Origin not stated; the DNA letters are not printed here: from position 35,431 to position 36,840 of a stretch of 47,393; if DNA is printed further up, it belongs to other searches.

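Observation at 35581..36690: RelA/SpoT-domain (alarmone-synthetase / toxSAS-like) protein with a novel N-terminal domain in an archaeon, next to an IS element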

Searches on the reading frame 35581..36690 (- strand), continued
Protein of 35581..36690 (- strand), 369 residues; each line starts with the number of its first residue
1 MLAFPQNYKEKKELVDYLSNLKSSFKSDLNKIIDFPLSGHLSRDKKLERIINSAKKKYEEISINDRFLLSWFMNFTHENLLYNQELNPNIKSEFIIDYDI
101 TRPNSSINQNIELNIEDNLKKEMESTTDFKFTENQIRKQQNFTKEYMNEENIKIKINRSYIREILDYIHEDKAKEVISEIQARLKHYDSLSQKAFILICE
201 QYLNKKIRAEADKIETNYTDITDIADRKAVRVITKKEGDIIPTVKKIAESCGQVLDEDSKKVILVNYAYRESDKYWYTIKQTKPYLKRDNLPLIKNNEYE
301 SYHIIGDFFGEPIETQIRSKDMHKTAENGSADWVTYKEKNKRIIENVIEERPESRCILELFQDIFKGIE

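Call 53: predict_structure(alignment_id=A3)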
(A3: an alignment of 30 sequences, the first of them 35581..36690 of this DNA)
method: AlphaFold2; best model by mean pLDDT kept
length: 369 residues; sequences in the alignment: 30
mean_pLDDT: 85.0   pTM: 0.86
mean pLDDT of the five models: 85.0, 83.9, 83.1, 83.1, 80.3
residues with pLDDT >= 90: 205; 70-90: 103; 50-70: 48; < 50: 13
segments of 3 or more residues with pLDDT < 50: 206-218
pLDDT, mean of each block of 10 residues (from residue 1): 88 95 91 71 80 94 94 95 91 97 95 95 91 96 95 94 89 85 92 81 52 46 78 94 92 81 71 91 78 65 93 95 81 69 84 85 82
secondary structure, 60 per line:
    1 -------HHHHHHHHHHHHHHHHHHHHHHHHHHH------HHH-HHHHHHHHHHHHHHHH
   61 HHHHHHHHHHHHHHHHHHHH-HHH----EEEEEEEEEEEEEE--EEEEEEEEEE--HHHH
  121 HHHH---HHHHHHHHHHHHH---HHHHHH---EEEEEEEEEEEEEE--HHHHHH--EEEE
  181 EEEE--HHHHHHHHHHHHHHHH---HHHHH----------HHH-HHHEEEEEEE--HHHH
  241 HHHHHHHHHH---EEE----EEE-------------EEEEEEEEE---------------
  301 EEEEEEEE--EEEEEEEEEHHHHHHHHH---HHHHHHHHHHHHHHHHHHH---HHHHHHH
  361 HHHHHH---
elements in order: H8-34 H45-80 E89-102 E105-114 H117-124 H128-140 H144-149 E153-166 H169-174 E177-184 H187-202 H206-210 E228-234 H237-250 E254-256 E261-263 E277-285 E301-308 E311-319 H320-328 H332-350 H354-366

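Call 56: fold_search(model_id=the predicted structure, library=pdb)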
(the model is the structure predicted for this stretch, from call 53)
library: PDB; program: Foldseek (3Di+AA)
matches with E <= 10: 315; with E <= 0.001: 32
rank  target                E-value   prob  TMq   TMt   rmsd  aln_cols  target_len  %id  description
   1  6fgx_A                7.1e-06  1.00  0.24  0.43  12.7       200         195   16  Crystal structure of the small alarmone synthethase 2 from Staphylococcus aureus bound to AMPCPP (released 2018-02-07)
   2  6fgj_A                1.8e-05  1.00  0.23  0.41  16.3       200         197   18  Crystal structure of the small alarmone synthethase 2 from Staphylococcus aureus (released 2018-02-07)
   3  6ewz_A                1.9e-05  1.00  0.24  0.42  11.6       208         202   16  Crystal structure of RelP (SAS2) from Staphylococcus aureus bound to AMPCPP and GTP in the pre-catalytic state (released 2018-01-24)
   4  6fgx_B                2.0e-05  1.00  0.24  0.45  12.4       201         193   16  Crystal structure of the small alarmone synthethase 2 from Staphylococcus aureus bound to AMPCPP (released 2018-02-07)
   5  6ex0_A                2.2e-05  1.00  0.25  0.45  12.8       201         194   17  Crystal structure of RelP (SAS2) from Staphylococcus aureus bound to pppGpp in the post-catalytic state (released 2018-01-24)
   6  6fgj_B                2.3e-05  1.00  0.24  0.43  12.8       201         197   17  Crystal structure of the small alarmone synthethase 2 from Staphylococcus aureus (released 2018-02-07)
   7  6ewz_B                4.5e-05  1.00  0.23  0.41  11.7       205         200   17  Crystal structure of RelP (SAS2) from Staphylococcus aureus bound to AMPCPP and GTP in the pre-catalytic state (released 2018-01-24)
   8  6ex0_B                6.6e-05  1.00  0.24  0.43  12.7       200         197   17  Crystal structure of RelP (SAS2) from Staphylococcus aureus bound to pppGpp in the post-catalytic state (released 2018-01-24)
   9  24io_B                8.7e-05  1.00  0.21  0.24   7.6       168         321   19  Crystal structure of the RelSeq N-terminal domain from Streptococcus equisimilis in complex with pppGpp (released 2026-03-18)
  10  5ded_E                9.1e-05  1.00  0.22  0.41  12.1       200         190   16  Crystal structure of the small alarmone synthethase 1 from Bacillus subtilis bound to its product pppGpp (released 2015-10-28)
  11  5dec_B                1.0e-04  1.00  0.23  0.42  11.5       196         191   16  Crystal structure of the small alarmone synthetase 1 from Bacillus subtilis (released 2015-10-28)
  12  5ded_F                1.5e-04  1.00  0.23  0.41  16.0       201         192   16  Crystal structure of the small alarmone synthethase 1 from Bacillus subtilis bound to its product pppGpp (released 2015-10-28)
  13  5ded_C                1.8e-04  1.00  0.23  0.41  15.8       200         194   17  Crystal structure of the small alarmone synthethase 1 from Bacillus subtilis bound to its product pppGpp (released 2015-10-28)
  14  5ded_G                1.9e-04  1.00  0.24  0.44  13.6       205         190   16  Crystal structure of the small alarmone synthethase 1 from Bacillus subtilis bound to its product pppGpp (released 2015-10-28)
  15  7oiw_B                2.3e-04  1.00  0.26  0.29   4.3       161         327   20  Structure of S. aureus Rel catalytic domains in complex with pppGpp (released 2022-06-01)
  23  1vj7_A                3.6e-04  1.00  0.23  0.26   6.0       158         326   23  Crystal structure of the bifunctional catalytic fragment of RelSeq, the RelA/SpoT homolog from Streptococcus equisimil (released 2004-05-04)
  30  1vj7_B                8.5e-04  1.00  0.17  0.19   4.0        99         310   24  Crystal structure of the bifunctional catalytic fragment of RelSeq, the RelA/SpoT homolog from Streptococcus equisimil (released 2004-05-04)
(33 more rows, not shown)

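Call 59: find_encoding_contigs(protein=P0014, flank=8000, max_places=3)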
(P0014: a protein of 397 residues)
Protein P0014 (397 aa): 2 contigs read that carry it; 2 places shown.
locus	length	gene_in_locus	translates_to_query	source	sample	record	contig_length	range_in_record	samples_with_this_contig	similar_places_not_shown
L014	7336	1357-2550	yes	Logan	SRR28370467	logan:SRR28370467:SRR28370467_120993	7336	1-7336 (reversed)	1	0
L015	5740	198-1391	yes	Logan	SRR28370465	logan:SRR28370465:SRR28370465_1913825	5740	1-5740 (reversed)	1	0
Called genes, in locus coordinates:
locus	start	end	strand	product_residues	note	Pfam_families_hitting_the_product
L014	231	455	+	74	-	-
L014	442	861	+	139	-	PF04027:DUF371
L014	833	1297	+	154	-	PF09183:DUF1947 (weak), PF17832:Pre-PUA (faint), PF01472:PUA, PF26292:PUA_elF2D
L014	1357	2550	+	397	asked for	PF04607:RelA_SpoT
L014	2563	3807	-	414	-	-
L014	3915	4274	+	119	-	-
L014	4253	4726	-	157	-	PF13636:Methyltranf_PUA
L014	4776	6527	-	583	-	PF00009:GTP_EFTU, PF01926:MMR_HSR1 (weak), PF03144:GTP_EFTU_D2 (weak), PF11987:IF-2, PF14578:GTP_EFTU_D4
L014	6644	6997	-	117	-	PF01981:PTH2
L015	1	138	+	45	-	?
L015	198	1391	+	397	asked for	PF04607:RelA_SpoT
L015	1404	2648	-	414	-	-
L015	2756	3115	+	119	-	-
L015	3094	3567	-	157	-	PF13636:Methyltranf_PUA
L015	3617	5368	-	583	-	PF00009:GTP_EFTU, PF01926:MMR_HSR1 (weak), PF03144:GTP_EFTU_D2 (weak), PF11987:IF-2, PF14578:GTP_EFTU_D4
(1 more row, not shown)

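Call 60: find_encoding_contigs(protein=P0016, flank=8000, max_places=3)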
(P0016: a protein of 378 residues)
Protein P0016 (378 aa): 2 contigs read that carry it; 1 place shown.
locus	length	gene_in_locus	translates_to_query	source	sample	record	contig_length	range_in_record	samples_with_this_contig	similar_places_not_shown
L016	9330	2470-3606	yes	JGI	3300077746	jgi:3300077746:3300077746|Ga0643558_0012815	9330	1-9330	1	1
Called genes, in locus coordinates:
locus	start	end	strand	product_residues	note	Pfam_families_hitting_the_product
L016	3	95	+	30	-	?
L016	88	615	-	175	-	PF02834:LigT_PEase (faint), PF13563:2_5_RNA_ligase2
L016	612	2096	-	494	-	PF13173:AAA_14, PF13635:DUF4143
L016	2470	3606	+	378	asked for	PF04607:RelA_SpoT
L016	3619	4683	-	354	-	PF14520:HHH_5, PF00154:RecA_N, PF06745:ATPase (weak), PF08423:Rad51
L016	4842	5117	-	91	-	-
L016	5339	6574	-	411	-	PF01595:CNNM, PF00571:CBS (faint), PF03471:CorC_HlyC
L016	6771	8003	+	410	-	PF02163:Peptidase_M50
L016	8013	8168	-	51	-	PF04135:Nop10p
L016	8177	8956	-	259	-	PF00575:S1, PF07541:EIF_2_alpha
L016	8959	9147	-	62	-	PF01667:Ribosomal_S27e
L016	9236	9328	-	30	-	?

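Call 61: find_encoding_contigs(protein=P0020, flank=8000, max_places=3)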
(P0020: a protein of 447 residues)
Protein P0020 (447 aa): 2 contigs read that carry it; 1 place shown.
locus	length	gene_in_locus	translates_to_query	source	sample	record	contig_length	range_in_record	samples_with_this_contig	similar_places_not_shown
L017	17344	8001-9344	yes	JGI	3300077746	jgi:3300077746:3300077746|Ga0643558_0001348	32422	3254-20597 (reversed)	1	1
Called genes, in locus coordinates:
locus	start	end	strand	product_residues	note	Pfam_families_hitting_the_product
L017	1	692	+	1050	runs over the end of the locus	PF00133:tRNA-synt_1, PF09334:tRNA-synt_1g, PF08264:Anticodon_1, PF19302:DUF5915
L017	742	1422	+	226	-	PF01479:S4, PF00849:PseudoU_synth_2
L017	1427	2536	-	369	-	PF21088:MS_channel_1st, PF00924:MS_channel_2nd, PF21082:MS_channel_3rd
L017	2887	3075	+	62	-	PF01667:Ribosomal_S27e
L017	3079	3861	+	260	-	PF00575:S1, PF07541:EIF_2_alpha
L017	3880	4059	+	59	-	PF04135:Nop10p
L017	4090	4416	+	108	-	PF00581:Rhodanese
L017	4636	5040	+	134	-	PF18477:PIN_9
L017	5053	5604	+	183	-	PF03876:SHS2_Rpb7-N, PF00575:S1 (weak)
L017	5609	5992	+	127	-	PF00571:CBS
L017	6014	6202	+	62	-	PF06093:Spt4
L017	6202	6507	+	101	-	PF01282:Ribosomal_S24e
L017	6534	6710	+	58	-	PF01599:Ribosomal_S27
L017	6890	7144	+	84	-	-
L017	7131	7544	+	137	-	PF04027:DUF371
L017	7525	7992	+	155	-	PF09183:DUF1947, PF01472:PUA, PF26292:PUA_elF2D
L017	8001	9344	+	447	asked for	PF04607:RelA_SpoT (weak)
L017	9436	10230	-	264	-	PF01790:LGT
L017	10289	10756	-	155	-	PF13636:Methyltranf_PUA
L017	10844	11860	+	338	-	PF01594:AI-2E_transport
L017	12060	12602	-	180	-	PF04919:DUF655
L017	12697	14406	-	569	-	PF23613:ELP3_N, PF04055:Radical_SAM, PF16199:Radical_SAM_C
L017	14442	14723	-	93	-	-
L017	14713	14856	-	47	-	-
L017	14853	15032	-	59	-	-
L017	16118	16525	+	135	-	-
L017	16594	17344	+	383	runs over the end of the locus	PF02005:TRM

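Call 62: fold_search(model_id=the predicted structure, library=viral)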
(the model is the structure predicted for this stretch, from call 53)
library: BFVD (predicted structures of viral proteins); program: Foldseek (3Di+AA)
matches with E <= 10: 714; with E <= 0.001: 2
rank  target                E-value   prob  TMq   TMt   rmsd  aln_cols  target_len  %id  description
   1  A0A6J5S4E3            3.0e-04  1.00  0.24  0.21   3.7       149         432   14  RelA/SpoT [uncultured Caudovirales phage]
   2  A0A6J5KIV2            7.9e-04  1.00  0.22  0.08  14.5       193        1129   13  DdrB-like domain-containing protein [uncultured Caudovirales phage]
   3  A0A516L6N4            4.5e-03  1.00  0.28  0.10   9.8       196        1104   14  (no name in the UniProt tables at hand)
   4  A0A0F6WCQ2            4.5e-03  0.99  0.20  0.28  15.9       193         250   14  RelA/SpoT family protein [Sinorhizobium phage phiN3]
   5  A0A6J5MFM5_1          6.9e-03  0.97  0.21  0.09  16.0       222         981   12  ART-PolyVal-like domain-containing protein [uncultured Caudovirales phage]
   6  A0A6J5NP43            1.8e-02  0.89  0.20  0.08  15.1       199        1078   12  Uncharacterized protein [uncultured Caudovirales phage]
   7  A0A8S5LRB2            2.2e-02  0.75  0.13  0.30  19.9       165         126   11  Uncharacterized protein [Myoviridae sp. ctfJc17]
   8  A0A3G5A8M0            2.3e-02  0.97  0.22  0.12  14.0       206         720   14  Glycosyltransferase [Hyperionvirus sp.]
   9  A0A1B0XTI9            6.1e-02  0.72  0.22  0.11  16.9       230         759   10  (no name in the UniProt tables at hand)
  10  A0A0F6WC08            6.4e-02  0.93  0.20  0.52  12.6       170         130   14  Uncharacterized protein [Sinorhizobium phage phiM7]
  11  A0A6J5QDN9            1.1e-01  0.47  0.14  0.19  14.6       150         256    8  Uncharacterized protein [uncultured Caudovirales phage]
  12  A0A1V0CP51            1.2e-01  0.44  0.15  0.18  15.0       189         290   14  (no name in the UniProt tables at hand)
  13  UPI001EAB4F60         1.7e-01  0.12  0.13  0.19  20.1       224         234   14  (no name look-up for this kind of identifier)
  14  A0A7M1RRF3            2.0e-01  0.93  0.15  0.48   6.0        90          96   18  Double-strand binding protein [Bacillus phage DLc1]
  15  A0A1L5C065            2.6e-01  0.25  0.15  0.23  13.5       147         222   11  Poly A polymerase head domain-containing protein [Aquamicrobium phage P14]
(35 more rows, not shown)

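Call 72: search_protein_families(library=padloc, proteins=[L014:2563-3807:-, L014:3915-4274:+, L016:612-2096:-], max_evalue=0.01)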
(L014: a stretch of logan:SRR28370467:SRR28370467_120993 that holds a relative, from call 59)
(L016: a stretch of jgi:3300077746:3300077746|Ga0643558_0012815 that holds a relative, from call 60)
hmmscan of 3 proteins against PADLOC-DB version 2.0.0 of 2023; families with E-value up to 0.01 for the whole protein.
L014:2563-3807:- (414 aa): 0 families

L014:3915-4274:+ (119 aa): 0 families

L016:612-2096:- (494 aa): 8 families
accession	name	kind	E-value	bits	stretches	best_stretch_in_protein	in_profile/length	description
PDLC04787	PDC-S01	-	4e-37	126.1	1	48-452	24-359/412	-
PDLC04788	PDC-S01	-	9e-24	82.2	1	56-450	24-382/448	-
PDLC04786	PDC-S01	-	3.6e-22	76.7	1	56-487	25-426/439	-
PDLC04789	PDC-S01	-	1.1e-20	72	1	48-453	14-343/375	-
PDLC04790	PDC-S01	-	8e-16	55.8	2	246-467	177-384/422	-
PDLC04791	PDC-S01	-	9.4e-16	55.5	2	46-161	14-127/395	-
PDLC04792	PDC-S01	-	9.3e-13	45.6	1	41-452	9-386/452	-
PDLC04140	mad8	-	0.0001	19.9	0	46-80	22-56/314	mads_8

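Call 81: find_related_loci(query=A1, collection=viral_contigs, flank=5000)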
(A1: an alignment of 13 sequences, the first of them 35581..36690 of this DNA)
Query A1 (369 aa) in viral_contigs; peptide patterns used: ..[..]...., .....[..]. (x = any residue, [..] = any of these).
99 stretches matched a pattern, but none encodes a relative of the query by tblastn (E <= 1e-3).

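Call 84: search_dna_similar(query=window:35581-36690:-, collection=phages, mode=protein, max_evalue=0.01, max_rows=10)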
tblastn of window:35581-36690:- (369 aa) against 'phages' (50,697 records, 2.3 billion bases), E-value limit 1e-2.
Records with a match: 9; places in all: 9; records where one place covers at least 80% of the query: 0.
Best place of each record, by identity: <60% 9.
By first word of the organism name: Salmonella 3; Listeria 3; Campylobacter 2; Staphylococcus 1.
By host as written in the record: Listeria monocytogenes 3; Homo sapiens 2; Campylobacter jejuni 2; Salmonella enterica subsp. enterica serovar Kentucky 1; Staphylococcus aureus 1.
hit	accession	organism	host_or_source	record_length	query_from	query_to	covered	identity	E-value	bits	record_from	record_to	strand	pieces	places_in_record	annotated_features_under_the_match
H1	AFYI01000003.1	Salmonella enterica subsp. enterica serovar Infantis str. ...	Homo sapiens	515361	251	369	32%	31.3%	1e-4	50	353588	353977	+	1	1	guanosine 3',5'-bis(diphosphate) 3'-pyrophosphohydrolase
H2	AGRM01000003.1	Salmonella enterica subsp. houtenae str. ATCC BAA-1581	Homo sapiens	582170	251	369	32%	31.3%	1e-4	50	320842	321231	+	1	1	guanosine 3',5'-bis(diphosphate) 3'-pyrophosphohydrolase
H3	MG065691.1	Campylobacter phage A11a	Campylobacter jejuni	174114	251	369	32%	31.3%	1e-4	50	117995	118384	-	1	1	record has no annotation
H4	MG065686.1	Campylobacter phage A18a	Campylobacter jejuni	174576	251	369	32%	31.3%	1e-4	50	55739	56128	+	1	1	record has no annotation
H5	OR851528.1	Salmonella phage S.Kent 1-2-1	Salmonella enterica subsp. enterica ...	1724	251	362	30%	32.3%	8e-5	50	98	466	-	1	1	record has no annotation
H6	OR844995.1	Staphylococcus phage SA 1306 Kay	Staphylococcus aureus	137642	277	341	18%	38.8%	1e-3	47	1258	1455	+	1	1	record has no annotation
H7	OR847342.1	Listeria phage LM 4-11-1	Listeria monocytogenes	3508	284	338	15%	43.9%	5e-3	45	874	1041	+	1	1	record has no annotation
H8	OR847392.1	Listeria phage LM 4-11-1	Listeria monocytogenes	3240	284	338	15%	43.9%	5e-3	45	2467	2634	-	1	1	record has no annotation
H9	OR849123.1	Listeria phage LM 4-14-1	Listeria monocytogenes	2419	288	338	14%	45.3%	8e-3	44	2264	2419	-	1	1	record has no annotation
